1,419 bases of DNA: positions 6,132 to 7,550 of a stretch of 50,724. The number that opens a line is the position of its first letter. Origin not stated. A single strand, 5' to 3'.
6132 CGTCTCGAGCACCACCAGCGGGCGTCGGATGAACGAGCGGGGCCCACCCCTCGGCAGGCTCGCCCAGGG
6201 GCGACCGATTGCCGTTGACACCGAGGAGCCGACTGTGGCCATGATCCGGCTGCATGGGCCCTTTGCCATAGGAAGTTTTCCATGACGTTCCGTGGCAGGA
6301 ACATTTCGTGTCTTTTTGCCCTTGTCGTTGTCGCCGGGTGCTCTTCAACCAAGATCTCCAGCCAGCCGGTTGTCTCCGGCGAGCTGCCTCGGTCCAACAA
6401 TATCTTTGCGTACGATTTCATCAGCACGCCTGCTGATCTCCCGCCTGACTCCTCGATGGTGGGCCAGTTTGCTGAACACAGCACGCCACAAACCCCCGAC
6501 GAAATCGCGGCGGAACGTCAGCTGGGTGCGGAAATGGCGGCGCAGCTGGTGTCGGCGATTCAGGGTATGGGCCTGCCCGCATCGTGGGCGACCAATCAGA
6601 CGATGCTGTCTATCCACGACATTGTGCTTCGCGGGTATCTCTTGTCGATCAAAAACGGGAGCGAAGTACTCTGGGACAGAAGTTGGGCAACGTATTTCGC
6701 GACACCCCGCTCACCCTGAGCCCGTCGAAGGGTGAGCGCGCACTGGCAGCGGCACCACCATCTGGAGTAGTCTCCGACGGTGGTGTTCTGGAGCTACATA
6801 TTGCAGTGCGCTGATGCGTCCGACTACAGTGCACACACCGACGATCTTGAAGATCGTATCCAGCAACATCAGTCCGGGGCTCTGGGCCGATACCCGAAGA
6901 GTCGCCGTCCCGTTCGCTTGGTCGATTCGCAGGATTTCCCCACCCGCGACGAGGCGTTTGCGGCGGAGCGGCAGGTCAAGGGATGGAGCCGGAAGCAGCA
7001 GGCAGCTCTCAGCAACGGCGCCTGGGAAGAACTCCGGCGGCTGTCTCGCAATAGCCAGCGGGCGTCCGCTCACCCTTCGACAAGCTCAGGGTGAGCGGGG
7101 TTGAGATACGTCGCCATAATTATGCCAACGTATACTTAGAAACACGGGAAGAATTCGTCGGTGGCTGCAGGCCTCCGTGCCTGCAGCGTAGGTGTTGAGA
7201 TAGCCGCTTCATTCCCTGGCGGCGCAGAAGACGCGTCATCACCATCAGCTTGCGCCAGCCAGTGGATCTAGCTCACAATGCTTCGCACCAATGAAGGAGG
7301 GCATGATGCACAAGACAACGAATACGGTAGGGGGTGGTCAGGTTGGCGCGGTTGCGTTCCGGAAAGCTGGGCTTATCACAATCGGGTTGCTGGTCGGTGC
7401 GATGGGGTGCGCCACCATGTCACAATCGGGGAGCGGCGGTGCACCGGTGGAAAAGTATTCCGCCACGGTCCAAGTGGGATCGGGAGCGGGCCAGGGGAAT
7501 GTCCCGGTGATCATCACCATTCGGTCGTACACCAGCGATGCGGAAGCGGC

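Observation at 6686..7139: REPtron-like unit: a GIY-YIG nuclease gene bracketed by inverted hairpin repeats and inserted into a lipoprotein gene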

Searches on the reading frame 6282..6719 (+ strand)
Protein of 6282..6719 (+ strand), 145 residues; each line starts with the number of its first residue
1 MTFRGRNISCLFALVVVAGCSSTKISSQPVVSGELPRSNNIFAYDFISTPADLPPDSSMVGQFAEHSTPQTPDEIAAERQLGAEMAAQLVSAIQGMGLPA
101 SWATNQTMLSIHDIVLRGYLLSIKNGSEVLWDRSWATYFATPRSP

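Call 5: search_protein_families(library=pfam, proteins=[window:6282-6719:+], max_evalue=1)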
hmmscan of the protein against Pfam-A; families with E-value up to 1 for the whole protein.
window:6282-6719:+ (145 aa): 3 families
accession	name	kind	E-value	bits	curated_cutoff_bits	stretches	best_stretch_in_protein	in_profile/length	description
PF14366.11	DUF4410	-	2.5e-05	24.7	26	1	42-129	2-78/120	Domain of unknown function (DUF4410)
PF24881.1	DUF7739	-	0.15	13.1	27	1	67-110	39-82/98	Domain of unknown function (DUF7739)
PF13124.11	DUF3963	-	0.2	12.1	25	1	6-17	21-32/40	Protein of unknown function (DUF3963)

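Call 32: find_homologous_proteins(query=window:6282-6716:+, max_evalue=0.001)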
Query window:6282-6716:+ (145 aa): 152 proteins with E <= 0.001 among 168 candidates; the best 120 are listed.
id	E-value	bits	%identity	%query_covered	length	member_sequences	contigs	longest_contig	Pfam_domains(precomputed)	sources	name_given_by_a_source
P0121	6.6e-76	271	100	88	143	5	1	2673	-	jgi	-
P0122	8.3e-47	176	69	88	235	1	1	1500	PF14366.12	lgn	-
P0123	4.9e-46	174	66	88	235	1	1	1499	PF14366.12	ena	-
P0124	9.8e-46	173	65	88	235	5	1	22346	PF14366.12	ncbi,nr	ncbi:MAG: hypothetical protein H6Q33_1957 [Deltaproteobacteria bacterium]|nr:hypothetical protein [D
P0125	3.1e-41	158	62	88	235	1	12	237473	PF14366.12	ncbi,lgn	ncbi:MAG: DUF4410 domain-containing protein [Candidatus Binatia bacterium]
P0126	3.5e-40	155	59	89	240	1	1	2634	PF14366.12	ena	-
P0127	8.0e-40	154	62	88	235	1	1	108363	PF14366.12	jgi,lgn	-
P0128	1.7e-39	153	58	89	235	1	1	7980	PF14366.12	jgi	-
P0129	8.3e-39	150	58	89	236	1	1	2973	PF14366.12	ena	-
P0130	1.3e-38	150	61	86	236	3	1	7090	PF14366.12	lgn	-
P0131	3.8e-38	148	59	88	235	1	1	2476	PF14366.12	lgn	-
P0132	4.5e-38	148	60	89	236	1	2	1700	PF14366.12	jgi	jgi:uncharacterized protein DUF4410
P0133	6.8e-38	148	58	88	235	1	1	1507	PF14366.12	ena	-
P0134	1.1e-37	147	61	82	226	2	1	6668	PF14366.12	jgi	jgi:hypothetical protein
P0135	4.2e-37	145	55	88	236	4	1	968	PF14366.12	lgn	-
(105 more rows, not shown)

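Call 34: find_encoding_contigs(protein=P0124, flank=4000, max_places=3)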
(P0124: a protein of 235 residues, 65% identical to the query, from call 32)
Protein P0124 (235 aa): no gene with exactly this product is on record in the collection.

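Call 35: find_encoding_contigs(protein=P0125, flank=4000, max_places=3)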
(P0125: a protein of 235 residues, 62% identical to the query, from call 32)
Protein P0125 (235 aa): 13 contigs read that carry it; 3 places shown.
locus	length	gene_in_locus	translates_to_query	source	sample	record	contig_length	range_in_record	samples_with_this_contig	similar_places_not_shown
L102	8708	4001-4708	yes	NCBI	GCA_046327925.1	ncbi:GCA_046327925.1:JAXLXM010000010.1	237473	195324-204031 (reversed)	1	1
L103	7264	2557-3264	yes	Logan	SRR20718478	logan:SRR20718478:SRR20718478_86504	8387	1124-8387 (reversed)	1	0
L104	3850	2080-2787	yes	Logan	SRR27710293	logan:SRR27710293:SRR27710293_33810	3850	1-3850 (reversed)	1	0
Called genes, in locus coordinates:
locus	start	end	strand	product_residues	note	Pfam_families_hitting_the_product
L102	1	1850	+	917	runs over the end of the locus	PF03200:Glyco_hydro_63 (faint), PF22422:MGH1-like_GH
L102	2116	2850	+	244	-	PF11769:DUF3313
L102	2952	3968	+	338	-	PF13387:Lnb_N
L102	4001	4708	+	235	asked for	PF14366:DUF4410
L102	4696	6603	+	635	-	-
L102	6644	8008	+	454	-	PF04966:OprB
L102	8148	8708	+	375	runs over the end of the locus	PF02405:MlaE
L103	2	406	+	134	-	?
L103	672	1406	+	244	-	PF11769:DUF3313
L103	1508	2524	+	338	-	PF13387:Lnb_N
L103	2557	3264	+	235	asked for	PF14366:DUF4410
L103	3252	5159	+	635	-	-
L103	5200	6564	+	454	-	PF04966:OprB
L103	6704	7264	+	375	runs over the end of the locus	PF02405:MlaE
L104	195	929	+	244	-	PF11769:DUF3313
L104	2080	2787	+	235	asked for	PF14366:DUF4410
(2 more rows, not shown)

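Call 37: find_encoding_contigs(protein=P0122, flank=4000, max_places=3)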
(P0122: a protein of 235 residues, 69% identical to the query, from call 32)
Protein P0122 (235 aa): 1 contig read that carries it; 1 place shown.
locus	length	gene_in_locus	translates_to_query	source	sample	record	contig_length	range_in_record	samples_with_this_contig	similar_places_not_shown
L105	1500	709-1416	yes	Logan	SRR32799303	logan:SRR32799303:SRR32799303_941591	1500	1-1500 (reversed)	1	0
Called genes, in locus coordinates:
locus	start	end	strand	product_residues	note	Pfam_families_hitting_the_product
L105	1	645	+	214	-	?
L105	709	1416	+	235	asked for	PF14366:DUF4410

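Call 38: find_encoding_contigs(protein=P0127, flank=5000, max_places=3)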
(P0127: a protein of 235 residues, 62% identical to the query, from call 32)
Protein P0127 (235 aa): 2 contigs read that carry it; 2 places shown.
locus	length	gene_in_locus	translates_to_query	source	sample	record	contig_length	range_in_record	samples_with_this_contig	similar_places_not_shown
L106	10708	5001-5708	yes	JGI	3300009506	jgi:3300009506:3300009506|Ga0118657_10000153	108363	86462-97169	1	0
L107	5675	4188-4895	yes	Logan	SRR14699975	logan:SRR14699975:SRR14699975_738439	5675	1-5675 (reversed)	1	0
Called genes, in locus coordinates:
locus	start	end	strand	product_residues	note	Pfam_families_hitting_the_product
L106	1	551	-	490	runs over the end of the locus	PF02470:MlaD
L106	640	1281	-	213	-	PF04403:PqiA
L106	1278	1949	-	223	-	PF04403:PqiA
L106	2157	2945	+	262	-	-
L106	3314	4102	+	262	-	PF09865:DUF2092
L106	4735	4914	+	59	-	PF20125:DUF6515 (weak)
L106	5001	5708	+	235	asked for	PF14366:DUF4410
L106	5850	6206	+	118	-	-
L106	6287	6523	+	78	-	-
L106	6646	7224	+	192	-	-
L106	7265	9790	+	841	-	PF00884:Sulfatase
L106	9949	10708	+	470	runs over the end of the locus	PF07396:Porin_O_P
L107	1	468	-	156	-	?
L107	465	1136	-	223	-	PF04403:PqiA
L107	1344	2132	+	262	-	-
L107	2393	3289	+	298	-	PF09865:DUF2092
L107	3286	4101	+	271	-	-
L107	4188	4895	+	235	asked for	PF14366:DUF4410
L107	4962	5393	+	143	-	-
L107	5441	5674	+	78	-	?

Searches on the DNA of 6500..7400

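Call 21: search_rna_families(source=window, start=6500, end=7400, threshold=evalue, max_evalue=10)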
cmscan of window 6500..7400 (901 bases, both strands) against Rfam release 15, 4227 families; matches with E-value up to 10: 1.
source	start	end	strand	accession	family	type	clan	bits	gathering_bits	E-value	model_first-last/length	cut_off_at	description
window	6778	6840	+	RF00667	mir-33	Gene; miRNA;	-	13.9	50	6.2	1-69/69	no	mir-33 microRNA precursor family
